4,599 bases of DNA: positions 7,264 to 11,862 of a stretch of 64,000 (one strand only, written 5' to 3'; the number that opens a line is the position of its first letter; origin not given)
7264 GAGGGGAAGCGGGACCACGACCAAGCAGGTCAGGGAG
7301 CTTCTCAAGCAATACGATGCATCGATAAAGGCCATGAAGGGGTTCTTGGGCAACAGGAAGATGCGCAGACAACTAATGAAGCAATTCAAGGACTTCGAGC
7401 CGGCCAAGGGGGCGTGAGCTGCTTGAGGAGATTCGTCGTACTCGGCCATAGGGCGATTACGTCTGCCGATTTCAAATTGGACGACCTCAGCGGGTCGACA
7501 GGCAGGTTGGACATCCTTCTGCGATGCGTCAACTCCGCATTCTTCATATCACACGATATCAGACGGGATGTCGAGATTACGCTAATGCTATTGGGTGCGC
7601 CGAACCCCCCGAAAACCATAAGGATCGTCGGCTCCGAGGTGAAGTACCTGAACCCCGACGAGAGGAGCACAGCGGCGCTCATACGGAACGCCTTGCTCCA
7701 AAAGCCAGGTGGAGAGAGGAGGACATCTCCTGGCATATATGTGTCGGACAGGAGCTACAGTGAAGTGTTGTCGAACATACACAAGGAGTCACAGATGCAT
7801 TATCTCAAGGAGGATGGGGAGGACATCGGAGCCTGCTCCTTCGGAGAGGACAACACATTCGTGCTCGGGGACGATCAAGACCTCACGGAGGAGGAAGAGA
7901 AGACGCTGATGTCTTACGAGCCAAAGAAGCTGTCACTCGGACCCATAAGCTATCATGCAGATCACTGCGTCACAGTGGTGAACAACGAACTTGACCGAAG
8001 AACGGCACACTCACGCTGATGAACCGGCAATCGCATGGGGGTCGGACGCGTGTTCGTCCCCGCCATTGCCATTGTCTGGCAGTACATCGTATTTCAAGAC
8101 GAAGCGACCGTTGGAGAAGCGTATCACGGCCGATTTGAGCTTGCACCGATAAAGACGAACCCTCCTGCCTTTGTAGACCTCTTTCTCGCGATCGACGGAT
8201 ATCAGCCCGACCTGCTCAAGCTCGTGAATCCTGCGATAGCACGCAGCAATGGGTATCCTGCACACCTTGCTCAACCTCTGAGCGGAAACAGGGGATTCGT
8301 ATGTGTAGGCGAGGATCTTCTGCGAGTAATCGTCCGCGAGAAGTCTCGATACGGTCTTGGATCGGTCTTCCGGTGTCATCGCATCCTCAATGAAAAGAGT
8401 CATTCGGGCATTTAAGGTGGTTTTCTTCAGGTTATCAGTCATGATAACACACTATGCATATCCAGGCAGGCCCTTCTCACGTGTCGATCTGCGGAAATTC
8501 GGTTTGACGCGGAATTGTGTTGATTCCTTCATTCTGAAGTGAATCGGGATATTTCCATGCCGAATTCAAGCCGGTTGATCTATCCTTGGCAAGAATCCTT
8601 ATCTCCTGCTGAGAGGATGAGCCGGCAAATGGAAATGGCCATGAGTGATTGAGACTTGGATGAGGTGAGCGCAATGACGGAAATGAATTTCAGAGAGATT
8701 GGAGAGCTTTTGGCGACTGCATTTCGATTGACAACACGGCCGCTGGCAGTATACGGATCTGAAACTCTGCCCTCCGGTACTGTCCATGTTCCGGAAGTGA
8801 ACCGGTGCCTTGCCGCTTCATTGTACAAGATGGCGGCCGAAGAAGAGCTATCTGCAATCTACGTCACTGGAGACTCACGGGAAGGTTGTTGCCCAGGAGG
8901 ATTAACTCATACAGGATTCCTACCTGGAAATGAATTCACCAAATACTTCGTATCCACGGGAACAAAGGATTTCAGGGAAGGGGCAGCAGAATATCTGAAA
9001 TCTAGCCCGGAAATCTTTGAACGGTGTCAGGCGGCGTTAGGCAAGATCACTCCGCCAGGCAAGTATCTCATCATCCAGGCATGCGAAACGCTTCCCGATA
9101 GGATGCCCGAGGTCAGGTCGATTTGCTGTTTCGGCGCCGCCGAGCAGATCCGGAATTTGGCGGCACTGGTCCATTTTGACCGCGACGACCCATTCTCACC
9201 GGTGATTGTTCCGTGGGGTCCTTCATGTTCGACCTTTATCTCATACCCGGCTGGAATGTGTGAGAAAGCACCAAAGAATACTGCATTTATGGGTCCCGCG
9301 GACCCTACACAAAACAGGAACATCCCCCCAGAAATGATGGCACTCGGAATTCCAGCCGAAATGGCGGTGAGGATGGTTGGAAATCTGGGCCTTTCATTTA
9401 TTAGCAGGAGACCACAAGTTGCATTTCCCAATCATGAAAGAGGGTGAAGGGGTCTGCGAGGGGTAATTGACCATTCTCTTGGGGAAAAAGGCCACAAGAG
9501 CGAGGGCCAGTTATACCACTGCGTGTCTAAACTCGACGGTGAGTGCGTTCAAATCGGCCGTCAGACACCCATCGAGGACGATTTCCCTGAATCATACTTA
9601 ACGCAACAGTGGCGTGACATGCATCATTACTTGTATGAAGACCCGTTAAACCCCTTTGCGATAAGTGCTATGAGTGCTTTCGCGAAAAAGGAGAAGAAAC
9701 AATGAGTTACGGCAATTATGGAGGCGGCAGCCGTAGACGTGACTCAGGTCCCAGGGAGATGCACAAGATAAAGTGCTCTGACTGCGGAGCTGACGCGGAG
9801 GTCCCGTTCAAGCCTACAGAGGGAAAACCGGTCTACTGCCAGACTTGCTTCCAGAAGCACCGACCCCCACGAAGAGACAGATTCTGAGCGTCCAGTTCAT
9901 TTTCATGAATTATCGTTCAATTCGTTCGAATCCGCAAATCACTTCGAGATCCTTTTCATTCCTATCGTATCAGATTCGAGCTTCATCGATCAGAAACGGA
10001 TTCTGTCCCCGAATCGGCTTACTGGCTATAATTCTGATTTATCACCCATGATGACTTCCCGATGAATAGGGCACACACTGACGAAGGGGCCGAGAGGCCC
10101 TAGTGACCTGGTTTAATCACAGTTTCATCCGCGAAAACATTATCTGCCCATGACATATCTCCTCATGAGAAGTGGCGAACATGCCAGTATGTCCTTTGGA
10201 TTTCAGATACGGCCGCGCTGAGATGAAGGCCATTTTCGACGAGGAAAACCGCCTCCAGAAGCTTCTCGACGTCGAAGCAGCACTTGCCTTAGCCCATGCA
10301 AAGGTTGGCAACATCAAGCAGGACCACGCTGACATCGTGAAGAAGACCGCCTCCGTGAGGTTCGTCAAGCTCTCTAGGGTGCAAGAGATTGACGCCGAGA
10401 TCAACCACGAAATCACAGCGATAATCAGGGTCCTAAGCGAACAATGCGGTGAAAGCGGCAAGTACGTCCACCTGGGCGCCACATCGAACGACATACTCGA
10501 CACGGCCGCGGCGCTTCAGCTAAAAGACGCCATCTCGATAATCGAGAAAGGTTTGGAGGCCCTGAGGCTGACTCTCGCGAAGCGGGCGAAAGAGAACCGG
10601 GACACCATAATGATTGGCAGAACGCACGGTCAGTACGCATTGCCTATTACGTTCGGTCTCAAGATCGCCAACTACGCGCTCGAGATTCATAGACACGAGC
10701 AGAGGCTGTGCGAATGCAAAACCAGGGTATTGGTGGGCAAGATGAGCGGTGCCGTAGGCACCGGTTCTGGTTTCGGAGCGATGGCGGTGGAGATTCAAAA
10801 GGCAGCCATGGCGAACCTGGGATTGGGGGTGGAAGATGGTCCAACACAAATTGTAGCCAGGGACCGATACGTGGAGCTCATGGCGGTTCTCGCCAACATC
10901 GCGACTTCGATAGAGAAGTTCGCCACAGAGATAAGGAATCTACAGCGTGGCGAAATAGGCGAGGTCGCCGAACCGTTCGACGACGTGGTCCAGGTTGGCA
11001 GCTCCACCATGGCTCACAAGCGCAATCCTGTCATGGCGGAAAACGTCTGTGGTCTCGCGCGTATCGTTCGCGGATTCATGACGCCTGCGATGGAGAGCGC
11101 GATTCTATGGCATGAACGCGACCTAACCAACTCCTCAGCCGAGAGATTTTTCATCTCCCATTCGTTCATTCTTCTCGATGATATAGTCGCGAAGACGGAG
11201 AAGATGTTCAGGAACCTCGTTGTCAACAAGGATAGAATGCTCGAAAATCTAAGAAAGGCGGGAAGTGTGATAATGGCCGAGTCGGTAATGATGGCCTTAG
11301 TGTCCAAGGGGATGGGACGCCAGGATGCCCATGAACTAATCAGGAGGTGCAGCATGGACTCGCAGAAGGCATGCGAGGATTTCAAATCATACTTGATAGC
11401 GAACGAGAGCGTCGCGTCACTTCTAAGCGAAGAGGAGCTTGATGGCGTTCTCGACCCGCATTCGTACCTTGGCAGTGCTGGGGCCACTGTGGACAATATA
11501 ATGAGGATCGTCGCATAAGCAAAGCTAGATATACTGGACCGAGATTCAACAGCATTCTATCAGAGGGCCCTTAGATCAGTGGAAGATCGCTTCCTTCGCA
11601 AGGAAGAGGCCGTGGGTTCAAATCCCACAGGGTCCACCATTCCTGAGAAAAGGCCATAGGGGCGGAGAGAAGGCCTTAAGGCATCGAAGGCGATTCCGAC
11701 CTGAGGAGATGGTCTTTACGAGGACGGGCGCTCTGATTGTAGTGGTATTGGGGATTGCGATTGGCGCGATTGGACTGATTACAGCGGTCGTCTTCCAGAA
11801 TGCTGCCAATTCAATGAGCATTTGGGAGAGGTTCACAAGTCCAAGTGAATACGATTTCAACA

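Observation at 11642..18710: A ~25-nt motif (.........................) recurs six times in 7 kb and nowhere else in the window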

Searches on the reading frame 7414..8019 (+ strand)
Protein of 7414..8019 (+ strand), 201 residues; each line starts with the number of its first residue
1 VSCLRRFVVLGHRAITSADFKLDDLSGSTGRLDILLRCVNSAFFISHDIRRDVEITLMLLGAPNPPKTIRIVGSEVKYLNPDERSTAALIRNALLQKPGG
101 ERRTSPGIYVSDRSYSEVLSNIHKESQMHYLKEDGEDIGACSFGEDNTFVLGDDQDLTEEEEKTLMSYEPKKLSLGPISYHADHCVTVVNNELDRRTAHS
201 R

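Call 37: search_protein_families(library=pfam, proteins=[window:7414-8019:+], max_evalue=0.001)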
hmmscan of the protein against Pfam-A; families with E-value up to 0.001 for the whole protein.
window:7414-8019:+ (201 aa): 1 family
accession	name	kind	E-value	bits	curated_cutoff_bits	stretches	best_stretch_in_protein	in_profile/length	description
PF04013.17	Methyltrn_RNA_2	-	8.3e-63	212.1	25.5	1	4-197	1-197/198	Putative SAM-dependent RNA methyltransferase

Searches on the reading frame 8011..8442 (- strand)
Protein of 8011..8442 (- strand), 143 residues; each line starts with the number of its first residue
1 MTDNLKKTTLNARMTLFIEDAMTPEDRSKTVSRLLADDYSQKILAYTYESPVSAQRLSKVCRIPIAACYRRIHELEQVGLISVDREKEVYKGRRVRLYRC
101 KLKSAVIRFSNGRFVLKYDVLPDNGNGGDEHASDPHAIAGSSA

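Call 37: search_protein_families(library=pfam, proteins=[window:8011-8442:-], max_evalue=0.001)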
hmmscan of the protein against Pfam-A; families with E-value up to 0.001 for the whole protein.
window:8011-8442:- (143 aa): 1 family
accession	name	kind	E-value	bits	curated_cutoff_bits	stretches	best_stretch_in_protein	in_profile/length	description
PF12840.13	HTH_20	-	2.4e-07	31.1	27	1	35-83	1-50/51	Helix-turn-helix domain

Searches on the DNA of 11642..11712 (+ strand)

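Call 64: search_dna_similar(query=window:11642-11712:+, collection=plasmids, mode=distant, max_evalue=0.01)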
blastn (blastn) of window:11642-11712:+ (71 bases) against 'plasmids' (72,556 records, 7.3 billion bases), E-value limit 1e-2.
No match.

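Call 65: search_dna_similar(query=window:11642-11712:+, collection=phages, mode=distant, max_evalue=0.01)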
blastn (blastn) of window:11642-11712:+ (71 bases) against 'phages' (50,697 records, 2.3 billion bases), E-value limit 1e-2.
No match.
